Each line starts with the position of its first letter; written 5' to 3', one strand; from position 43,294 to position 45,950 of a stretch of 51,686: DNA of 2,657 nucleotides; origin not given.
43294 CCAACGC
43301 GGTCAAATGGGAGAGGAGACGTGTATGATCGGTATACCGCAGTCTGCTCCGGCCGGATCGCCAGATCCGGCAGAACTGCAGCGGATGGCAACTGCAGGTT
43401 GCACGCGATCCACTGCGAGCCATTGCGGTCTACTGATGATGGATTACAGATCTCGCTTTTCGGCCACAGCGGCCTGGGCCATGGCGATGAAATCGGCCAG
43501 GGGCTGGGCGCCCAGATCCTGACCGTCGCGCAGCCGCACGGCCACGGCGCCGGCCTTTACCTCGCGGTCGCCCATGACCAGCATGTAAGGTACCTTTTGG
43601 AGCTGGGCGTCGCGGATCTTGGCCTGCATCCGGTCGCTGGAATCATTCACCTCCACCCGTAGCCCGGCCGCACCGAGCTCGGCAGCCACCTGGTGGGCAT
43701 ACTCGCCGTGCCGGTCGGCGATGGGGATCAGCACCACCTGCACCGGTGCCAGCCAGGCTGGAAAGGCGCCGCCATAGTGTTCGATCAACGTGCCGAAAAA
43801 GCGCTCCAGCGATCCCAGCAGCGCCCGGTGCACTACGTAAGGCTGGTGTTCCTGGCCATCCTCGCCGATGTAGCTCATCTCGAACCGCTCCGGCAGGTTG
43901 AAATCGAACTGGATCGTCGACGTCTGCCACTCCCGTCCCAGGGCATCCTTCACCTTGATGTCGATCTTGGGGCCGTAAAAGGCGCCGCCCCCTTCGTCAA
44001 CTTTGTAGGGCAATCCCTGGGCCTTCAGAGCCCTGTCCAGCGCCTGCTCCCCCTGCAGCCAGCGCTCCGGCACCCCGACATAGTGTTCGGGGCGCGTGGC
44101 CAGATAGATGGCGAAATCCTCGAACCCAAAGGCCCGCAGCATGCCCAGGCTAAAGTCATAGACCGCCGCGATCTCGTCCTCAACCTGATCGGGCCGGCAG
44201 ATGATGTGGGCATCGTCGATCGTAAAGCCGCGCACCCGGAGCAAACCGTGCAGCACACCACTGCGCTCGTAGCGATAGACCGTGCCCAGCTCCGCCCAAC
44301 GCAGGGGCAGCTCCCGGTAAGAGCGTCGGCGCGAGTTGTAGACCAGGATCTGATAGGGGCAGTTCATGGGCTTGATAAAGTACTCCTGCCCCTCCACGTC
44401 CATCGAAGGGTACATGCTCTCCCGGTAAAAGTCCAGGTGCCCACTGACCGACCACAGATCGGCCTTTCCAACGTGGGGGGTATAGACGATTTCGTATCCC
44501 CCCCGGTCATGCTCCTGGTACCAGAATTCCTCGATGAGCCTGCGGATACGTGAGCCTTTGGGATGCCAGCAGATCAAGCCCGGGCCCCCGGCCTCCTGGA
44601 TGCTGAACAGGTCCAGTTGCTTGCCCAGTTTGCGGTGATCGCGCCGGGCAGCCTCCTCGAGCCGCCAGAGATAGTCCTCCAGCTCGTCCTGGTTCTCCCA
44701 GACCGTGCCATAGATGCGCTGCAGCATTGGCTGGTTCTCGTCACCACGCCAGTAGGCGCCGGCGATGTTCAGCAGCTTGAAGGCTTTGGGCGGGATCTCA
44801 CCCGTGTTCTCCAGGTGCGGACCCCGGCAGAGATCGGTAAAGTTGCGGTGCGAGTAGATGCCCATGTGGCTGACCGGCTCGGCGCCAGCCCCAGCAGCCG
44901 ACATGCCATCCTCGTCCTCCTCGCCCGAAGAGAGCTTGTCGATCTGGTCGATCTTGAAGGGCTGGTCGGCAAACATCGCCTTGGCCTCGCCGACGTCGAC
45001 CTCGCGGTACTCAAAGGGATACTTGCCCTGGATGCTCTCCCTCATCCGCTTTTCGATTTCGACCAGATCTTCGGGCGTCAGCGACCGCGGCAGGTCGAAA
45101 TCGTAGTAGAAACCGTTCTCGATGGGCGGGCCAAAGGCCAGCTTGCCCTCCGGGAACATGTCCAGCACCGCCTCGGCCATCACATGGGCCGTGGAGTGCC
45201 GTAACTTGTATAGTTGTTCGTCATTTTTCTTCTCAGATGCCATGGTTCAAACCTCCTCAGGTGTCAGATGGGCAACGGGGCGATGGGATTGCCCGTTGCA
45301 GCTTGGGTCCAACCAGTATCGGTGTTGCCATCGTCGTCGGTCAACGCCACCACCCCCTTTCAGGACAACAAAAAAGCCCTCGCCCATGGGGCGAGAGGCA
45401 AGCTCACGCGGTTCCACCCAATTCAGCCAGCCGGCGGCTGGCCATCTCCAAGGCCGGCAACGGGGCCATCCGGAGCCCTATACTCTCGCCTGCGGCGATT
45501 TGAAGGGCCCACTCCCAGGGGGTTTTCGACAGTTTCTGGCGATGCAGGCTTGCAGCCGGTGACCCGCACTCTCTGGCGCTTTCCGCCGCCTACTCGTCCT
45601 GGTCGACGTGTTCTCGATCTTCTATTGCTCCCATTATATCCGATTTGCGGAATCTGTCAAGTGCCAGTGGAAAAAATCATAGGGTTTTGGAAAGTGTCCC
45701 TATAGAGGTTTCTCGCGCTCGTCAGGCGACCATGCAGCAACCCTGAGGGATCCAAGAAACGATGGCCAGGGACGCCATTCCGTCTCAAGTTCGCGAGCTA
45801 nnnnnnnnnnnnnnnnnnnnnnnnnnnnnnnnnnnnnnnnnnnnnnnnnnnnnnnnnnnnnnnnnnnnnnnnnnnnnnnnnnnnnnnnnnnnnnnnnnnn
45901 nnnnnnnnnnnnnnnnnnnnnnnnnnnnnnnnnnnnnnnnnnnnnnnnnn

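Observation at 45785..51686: SMC-like four-gene Wadjet (jetABCD) operon beside the thrS/infC housekeeping genes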

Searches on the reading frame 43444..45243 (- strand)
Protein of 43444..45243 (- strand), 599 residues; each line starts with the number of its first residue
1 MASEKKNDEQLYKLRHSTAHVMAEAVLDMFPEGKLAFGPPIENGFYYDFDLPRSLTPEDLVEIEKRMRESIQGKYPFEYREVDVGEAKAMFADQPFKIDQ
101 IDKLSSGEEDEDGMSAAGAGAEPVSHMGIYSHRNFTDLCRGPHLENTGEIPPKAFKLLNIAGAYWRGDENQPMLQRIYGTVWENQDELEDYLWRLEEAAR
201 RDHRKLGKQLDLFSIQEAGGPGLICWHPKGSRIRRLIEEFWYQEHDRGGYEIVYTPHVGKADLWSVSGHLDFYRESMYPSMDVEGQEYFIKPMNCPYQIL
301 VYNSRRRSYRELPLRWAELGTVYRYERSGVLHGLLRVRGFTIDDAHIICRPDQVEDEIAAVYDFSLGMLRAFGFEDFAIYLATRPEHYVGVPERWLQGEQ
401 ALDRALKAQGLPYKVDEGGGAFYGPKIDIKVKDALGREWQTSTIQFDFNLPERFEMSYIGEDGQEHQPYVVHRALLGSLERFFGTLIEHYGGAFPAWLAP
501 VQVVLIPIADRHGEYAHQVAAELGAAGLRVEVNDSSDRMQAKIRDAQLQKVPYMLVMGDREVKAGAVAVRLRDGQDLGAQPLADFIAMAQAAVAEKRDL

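Call 48: find_encoding_contigs(protein=window:43444-45243:-, flank=10000, max_places=8)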
Protein window:43444-45243:- (599 aa): 3 contigs read that carry it; 3 places shown.
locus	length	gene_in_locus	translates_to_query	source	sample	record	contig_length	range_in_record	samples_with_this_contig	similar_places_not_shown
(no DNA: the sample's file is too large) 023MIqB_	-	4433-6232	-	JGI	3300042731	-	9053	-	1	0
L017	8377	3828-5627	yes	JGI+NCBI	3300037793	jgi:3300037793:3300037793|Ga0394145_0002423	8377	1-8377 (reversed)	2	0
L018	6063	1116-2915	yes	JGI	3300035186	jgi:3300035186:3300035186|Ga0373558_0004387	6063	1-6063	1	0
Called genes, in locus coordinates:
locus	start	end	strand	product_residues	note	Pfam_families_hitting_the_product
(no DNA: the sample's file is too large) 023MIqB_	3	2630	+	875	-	?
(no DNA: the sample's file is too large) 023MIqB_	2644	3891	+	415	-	PF09983:JetD_C, PF09664:DUF2399 (weak)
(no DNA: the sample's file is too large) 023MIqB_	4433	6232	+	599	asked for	PF07973:tRNA_SAD, PF00587:tRNA-synt_2b, PF03129:HGTP_anticodon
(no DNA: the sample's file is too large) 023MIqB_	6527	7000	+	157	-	PF05198:IF3_N, PF00707:IF3_C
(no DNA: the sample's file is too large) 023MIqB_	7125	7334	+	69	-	PF01632:Ribosomal_L35p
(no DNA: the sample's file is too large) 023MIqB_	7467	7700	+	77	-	PF00453:Ribosomal_L20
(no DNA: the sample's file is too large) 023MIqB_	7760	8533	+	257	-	PF22435:MRM3-like_sub_bind, PF00588:SpoU_methylase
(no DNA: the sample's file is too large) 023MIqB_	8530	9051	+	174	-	?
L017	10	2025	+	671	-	PF13558:SbcC_Walker_B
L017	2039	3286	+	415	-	PF09983:JetD_C, PF09664:DUF2399 (weak)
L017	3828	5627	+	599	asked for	PF07973:tRNA_SAD, PF00587:tRNA-synt_2b, PF03129:HGTP_anticodon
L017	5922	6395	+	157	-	PF05198:IF3_N, PF00707:IF3_C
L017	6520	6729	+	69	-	PF01632:Ribosomal_L35p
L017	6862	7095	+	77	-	PF00453:Ribosomal_L20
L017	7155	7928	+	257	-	PF22435:MRM3-like_sub_bind, PF00588:SpoU_methylase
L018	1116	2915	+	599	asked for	PF07973:tRNA_SAD, PF00587:tRNA-synt_2b, PF03129:HGTP_anticodon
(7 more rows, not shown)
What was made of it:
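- The same jetC-jetD-thrS arrangement in three further samples (call 48).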

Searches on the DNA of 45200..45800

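Call 11: search_rna_families(source=window, start=45200, end=45800, threshold=evalue, max_evalue=1, show_alignments=2)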
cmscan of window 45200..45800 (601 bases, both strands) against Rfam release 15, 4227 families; matches with E-value up to 1: 1.
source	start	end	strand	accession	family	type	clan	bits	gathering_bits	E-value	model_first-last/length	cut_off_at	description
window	45384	45615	-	RF00230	T-box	Cis-reg; leader;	-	76.1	93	1e-16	1-219/219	no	T-box leader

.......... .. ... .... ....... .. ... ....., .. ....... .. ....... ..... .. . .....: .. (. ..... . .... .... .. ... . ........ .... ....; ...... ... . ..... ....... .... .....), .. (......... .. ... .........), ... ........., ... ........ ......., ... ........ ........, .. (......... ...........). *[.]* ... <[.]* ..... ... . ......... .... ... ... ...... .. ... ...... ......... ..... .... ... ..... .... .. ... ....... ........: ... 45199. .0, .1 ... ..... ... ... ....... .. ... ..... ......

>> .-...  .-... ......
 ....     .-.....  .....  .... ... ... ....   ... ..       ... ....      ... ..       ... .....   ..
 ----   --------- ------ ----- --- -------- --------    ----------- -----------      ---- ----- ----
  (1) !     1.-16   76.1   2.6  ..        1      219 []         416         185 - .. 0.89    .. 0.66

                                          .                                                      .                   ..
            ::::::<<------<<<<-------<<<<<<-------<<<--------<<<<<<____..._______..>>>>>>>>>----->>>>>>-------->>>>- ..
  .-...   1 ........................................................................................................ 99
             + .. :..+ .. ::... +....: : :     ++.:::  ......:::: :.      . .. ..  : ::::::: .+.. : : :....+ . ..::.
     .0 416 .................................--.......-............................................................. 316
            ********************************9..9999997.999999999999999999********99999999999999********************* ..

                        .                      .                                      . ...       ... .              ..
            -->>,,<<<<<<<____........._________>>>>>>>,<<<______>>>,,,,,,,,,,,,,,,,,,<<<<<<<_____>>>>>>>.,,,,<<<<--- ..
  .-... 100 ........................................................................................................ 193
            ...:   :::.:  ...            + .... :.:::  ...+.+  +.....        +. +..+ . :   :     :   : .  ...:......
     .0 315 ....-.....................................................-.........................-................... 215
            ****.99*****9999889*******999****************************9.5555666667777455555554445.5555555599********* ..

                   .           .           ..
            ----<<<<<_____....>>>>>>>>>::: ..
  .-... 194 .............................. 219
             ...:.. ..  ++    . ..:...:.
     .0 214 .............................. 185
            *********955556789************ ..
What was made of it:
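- Checked: It is followed by a T-box leader (call 11) and thrS.
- Tried and rejected: The T-box only appears with the E-value threshold (call 11).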
